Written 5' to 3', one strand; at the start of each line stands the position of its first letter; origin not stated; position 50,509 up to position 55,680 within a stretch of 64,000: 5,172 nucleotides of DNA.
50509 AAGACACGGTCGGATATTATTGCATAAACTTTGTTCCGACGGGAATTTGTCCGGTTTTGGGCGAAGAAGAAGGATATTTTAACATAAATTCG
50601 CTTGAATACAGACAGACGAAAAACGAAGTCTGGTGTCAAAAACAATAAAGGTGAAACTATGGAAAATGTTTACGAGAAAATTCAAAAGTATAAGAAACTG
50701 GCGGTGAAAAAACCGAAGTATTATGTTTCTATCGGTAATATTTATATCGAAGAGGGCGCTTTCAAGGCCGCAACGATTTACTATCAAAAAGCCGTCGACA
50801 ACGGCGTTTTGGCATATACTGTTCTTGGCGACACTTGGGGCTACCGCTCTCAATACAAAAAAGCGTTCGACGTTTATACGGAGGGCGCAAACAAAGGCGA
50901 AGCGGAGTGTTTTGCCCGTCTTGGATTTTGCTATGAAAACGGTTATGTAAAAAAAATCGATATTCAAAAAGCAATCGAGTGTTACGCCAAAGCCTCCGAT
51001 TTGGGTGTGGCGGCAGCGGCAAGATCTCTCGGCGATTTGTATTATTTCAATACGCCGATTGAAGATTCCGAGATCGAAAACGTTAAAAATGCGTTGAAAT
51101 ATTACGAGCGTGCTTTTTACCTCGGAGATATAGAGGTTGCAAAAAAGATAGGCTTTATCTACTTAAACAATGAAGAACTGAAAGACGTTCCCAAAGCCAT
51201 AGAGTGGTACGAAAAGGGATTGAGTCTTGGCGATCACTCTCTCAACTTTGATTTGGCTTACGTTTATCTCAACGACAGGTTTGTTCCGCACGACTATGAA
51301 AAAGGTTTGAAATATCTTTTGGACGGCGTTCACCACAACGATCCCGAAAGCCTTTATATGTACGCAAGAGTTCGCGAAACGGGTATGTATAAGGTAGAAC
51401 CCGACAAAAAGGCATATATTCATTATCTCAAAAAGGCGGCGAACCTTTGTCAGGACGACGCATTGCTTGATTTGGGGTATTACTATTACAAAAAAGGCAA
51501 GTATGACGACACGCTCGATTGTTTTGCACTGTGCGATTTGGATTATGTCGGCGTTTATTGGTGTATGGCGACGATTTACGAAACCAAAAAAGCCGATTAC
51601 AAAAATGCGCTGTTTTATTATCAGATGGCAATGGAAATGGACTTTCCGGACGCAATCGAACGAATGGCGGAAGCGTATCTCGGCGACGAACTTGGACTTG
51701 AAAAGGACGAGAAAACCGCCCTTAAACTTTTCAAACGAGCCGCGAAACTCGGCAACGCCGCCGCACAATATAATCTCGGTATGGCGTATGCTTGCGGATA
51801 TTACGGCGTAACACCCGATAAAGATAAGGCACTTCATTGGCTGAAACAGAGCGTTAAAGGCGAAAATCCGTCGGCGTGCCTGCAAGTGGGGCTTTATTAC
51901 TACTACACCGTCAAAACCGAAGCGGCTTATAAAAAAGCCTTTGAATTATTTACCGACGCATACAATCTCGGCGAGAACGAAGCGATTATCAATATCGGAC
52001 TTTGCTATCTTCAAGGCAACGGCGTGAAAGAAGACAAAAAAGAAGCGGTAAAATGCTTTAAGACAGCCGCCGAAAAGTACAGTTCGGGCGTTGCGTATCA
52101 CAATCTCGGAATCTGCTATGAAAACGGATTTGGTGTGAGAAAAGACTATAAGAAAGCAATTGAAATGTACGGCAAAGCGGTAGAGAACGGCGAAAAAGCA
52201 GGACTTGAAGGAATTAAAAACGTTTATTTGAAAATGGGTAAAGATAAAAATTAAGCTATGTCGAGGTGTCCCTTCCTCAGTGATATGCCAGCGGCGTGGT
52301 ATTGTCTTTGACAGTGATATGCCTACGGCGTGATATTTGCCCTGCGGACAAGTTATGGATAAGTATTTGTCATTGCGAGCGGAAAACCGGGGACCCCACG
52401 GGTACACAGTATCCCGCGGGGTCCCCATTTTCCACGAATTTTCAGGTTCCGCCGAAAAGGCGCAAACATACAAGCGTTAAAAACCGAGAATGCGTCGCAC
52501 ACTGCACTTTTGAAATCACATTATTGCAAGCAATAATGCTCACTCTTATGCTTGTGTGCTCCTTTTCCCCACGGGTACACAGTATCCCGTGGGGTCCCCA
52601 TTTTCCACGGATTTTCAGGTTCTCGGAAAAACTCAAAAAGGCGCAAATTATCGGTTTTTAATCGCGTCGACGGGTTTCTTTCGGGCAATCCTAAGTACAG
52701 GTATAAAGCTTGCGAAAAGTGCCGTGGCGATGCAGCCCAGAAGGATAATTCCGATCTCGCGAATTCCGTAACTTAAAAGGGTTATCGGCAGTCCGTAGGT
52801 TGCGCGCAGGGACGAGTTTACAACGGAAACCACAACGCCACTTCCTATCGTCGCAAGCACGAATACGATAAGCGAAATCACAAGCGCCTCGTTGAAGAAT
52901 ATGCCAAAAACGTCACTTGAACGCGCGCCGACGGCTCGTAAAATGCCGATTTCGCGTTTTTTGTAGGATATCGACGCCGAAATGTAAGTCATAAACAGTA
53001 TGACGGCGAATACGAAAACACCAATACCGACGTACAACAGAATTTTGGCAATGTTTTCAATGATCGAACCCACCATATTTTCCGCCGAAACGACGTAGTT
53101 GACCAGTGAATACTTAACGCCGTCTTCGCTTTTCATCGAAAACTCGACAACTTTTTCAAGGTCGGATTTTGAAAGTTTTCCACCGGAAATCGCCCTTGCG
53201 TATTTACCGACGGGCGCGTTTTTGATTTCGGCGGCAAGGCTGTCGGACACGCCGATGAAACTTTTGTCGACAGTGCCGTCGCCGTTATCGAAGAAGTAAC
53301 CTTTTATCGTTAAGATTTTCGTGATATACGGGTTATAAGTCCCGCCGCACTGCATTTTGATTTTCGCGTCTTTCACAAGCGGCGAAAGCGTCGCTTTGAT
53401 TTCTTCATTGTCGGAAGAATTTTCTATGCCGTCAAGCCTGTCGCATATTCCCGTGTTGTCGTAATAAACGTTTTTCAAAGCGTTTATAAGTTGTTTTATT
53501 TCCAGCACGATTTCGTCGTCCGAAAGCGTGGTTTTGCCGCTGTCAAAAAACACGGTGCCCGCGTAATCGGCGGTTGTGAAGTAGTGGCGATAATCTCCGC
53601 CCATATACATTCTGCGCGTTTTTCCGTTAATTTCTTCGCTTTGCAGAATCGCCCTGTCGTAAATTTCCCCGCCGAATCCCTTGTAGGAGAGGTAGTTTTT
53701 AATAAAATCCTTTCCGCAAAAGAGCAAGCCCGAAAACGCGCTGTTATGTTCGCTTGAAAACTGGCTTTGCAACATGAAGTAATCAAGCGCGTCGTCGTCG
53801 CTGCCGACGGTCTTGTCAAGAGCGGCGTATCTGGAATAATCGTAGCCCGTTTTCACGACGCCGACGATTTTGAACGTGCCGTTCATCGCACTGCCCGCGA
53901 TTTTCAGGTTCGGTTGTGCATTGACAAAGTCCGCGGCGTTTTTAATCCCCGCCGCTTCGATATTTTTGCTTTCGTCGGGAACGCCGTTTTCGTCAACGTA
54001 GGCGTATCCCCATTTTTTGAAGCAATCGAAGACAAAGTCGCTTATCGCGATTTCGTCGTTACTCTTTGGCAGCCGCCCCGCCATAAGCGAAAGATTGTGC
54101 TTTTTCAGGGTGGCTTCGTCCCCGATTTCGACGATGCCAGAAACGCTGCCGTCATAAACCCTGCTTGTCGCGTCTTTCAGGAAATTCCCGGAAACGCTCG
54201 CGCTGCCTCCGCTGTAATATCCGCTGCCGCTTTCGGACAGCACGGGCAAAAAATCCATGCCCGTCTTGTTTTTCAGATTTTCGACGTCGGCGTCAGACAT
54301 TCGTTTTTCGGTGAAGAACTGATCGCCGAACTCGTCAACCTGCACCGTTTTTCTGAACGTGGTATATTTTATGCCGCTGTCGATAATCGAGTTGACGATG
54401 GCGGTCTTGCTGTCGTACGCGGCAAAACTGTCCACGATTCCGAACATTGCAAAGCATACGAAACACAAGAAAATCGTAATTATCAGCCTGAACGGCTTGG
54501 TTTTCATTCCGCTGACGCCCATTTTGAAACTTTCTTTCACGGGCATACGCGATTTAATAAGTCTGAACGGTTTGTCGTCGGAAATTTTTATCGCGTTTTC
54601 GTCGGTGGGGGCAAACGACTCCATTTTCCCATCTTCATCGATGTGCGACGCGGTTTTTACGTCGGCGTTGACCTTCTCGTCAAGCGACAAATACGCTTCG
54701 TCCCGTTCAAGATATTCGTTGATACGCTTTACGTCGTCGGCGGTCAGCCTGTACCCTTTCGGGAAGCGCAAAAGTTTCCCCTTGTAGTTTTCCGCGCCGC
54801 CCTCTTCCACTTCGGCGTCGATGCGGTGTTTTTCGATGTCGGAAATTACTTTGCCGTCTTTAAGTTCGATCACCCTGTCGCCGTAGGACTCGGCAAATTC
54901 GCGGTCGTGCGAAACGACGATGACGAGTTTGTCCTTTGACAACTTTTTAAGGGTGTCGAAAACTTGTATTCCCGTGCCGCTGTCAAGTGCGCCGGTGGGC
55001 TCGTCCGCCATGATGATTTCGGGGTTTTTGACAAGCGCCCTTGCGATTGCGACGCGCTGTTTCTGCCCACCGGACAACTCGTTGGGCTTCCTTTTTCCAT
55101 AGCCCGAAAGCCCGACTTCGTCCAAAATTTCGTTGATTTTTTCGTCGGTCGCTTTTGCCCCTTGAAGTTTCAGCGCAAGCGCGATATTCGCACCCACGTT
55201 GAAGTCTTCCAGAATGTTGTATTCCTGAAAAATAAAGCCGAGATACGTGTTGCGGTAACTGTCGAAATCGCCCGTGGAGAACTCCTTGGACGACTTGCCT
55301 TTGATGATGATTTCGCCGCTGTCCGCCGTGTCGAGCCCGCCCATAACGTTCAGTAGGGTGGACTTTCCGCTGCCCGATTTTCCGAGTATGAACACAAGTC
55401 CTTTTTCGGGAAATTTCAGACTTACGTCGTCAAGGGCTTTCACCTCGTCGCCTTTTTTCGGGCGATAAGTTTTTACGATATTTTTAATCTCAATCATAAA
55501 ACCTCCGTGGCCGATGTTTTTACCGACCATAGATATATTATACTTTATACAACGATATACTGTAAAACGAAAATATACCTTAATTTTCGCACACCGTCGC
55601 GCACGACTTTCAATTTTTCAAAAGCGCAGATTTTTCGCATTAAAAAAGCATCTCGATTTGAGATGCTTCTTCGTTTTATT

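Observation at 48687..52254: Array of immunity-like gene cassettes separated by a 62-nt direct repeat (orphan-immunity-island signature without toxin or recombinase)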

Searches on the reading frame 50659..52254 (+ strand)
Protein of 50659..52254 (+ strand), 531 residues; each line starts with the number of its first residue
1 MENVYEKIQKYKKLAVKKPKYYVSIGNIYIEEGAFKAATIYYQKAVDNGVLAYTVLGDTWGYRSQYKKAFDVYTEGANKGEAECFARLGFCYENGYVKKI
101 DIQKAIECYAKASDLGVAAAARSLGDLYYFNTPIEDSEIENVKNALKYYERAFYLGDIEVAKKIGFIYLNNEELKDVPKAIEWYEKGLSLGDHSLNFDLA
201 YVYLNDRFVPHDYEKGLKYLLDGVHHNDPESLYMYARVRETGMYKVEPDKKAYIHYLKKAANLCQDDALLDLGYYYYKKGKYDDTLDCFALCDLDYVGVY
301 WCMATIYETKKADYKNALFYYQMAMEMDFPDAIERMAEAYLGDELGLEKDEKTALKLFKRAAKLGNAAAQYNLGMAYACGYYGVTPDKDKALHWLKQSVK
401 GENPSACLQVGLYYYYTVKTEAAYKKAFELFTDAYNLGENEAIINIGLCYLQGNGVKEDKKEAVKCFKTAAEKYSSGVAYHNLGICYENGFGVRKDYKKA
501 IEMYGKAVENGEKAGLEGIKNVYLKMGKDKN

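Call 5: search_protein_families(library=pfam, proteins=[window:50659-52254:+], max_evalue=0.1)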
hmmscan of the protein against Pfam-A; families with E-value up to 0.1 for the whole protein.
window:50659-52254:+ (531 aa): 13 families
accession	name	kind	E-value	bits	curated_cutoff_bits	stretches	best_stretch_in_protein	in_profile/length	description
PF08238.18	Sel1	-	1.8e-51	171.2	30.7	5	479-511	3-35/36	Sel1 repeat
PF13424.12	TPR_12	-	1.7e-07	31.8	30.1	0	475-510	43-74/77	Tetratricopeptide repeat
PF23310.1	TPR_27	-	8.3e-07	29.1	27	1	388-473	12-94/110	Plant tetratrico peptide repeats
PF13176.12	TPR_7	-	9.1e-07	28.9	27.9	0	479-507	1-27/36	Tetratricopeptide repeat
PF00515.34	TPR_1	-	3.5e-06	27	27.8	2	20-46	2-28/34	Tetratricopeptide repeat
PF07719.23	TPR_2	-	8.7e-06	25.9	27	0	19-46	1-28/34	Tetratricopeptide repeat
PF13432.12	TPR_16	-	5.9e-05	23.9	32.7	0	354-378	16-42/65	Tetratricopeptide repeat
PF13428.12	TPR_14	-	0.00045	21.1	23.5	0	342-376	8-42/44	Tetratricopeptide repeat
PF13181.12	TPR_8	-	0.0059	17.1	25.7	1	20-47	2-29/34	Tetratricopeptide repeat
PF13174.12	TPR_6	-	0.0061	17.6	26.3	0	479-510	2-29/33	Tetratricopeptide repeat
PF13431.12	TPR_17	-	0.01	16.5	24.4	0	267-284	14-31/34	Tetratricopeptide repeat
PF13429.12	TPR_15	-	0.057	13.3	26.2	0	299-400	147-242/280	Tetratricopeptide repeat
PF25575.1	TPR_BSK1_C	-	0.09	13.1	42.2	0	494-512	55-73/118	Serine/threonine-protein kinase BSK1-like, TPR repeats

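Call 10: search_protein_families(library=ncbifam, proteins=[window:50659-52254:+], max_evalue=0.1)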
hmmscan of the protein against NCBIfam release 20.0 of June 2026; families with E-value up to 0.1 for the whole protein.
window:50659-52254:+ (531 aa): 6 families
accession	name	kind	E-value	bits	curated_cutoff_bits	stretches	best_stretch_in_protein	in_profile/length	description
NF047621.1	FlgprotMotXVib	equivalog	1.1e-13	51.1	330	2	311-401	89-177/211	flagellar protein MotX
NF033786.1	phenyl_MerG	equivalog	4.1e-13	49.8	350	3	358-426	56-121/217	phenylmercury resistance protein MerG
NF038194.1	AlgK_TPR_lipo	equivalog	4.7e-07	28.8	700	1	312-407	280-372/448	alginate biosynthesis TPR repeat lipoprotein AlgK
NF045484.1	TransRegExoR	equivalog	0.0015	17.9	450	1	459-517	58-115/267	exopolysaccharide production regulator ExoR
NF052304.1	CdsG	equivalog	0.0026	18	170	0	426-513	26-109/133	CdsG family type III secretion system protein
NF047371.1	FlcA_CTERM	equivalog_domain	0.096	11.1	300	0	402-513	345-471/646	periplasmic flagellar collar protein FlcA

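Call 23: search_protein_families(library=padloc, proteins=[window:50659-52254:+], max_evalue=0.1)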
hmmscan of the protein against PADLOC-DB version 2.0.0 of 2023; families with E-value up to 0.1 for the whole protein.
window:50659-52254:+ (531 aa): 0 families

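Call 75: search_protein_families(library=phrogs, proteins=[window:50659-52254:+], max_evalue=0.01)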
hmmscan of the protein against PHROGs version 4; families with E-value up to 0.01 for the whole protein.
window:50659-52254:+ (531 aa): 2 families
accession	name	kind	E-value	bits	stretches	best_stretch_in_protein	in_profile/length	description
phrog_8741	-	unknown function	1.1e-62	213.4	4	383-522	125-263/380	-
phrog_7590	-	unknown function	5.7e-06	27.2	0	416-509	63-151/234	-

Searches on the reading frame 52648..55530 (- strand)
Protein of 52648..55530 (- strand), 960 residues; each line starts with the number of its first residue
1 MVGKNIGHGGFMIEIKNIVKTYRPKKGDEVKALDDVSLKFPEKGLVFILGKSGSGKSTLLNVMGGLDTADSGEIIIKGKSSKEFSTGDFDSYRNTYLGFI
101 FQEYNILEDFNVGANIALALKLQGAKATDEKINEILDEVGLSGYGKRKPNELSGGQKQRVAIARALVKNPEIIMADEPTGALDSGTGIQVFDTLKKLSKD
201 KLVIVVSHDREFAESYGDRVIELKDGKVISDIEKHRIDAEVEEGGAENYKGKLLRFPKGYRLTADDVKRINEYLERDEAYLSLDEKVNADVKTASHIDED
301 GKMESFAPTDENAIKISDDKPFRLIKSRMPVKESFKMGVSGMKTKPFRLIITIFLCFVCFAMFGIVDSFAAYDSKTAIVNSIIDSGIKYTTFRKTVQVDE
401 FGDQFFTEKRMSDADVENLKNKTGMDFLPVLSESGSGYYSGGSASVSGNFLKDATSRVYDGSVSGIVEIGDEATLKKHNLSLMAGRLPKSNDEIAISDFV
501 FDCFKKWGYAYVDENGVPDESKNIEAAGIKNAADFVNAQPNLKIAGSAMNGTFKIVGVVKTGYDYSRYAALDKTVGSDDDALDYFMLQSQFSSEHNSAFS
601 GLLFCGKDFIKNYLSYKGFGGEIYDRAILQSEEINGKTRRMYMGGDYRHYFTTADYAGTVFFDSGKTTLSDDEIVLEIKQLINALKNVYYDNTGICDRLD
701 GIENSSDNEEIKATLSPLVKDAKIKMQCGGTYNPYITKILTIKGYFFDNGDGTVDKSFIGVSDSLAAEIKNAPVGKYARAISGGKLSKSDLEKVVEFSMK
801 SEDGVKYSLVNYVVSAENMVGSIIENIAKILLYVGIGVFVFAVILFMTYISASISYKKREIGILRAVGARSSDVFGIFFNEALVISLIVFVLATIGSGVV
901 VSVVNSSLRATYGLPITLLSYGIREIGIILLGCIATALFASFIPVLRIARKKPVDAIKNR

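Call 38: search_protein_families(library=pfam, proteins=[window:52648-55530:-], max_evalue=0.001)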
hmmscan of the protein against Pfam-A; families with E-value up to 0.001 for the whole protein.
window:52648-55530:- (960 aa): 5 families
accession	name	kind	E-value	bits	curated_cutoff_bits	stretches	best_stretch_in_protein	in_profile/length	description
PF00005.33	ABC_tran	-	2.9e-31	109.3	25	1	33-179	1-136/137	ABC transporter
PF02687.27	FtsX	-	4.2e-15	56.3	25.5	1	835-953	4-120/120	FtsX-like permease C-terminal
PF02463.25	SMC_N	-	1.6e-08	34.7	40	1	37-222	19-210/220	RecF/RecN/SMC N terminal domain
PF13555.12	AAA_29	-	0.00019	21.6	27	1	34-60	13-39/61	P-loop containing region of AAA domain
PF13476.12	AAA_23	-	0.00034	21.7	27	1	31-64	8-40/201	AAA domain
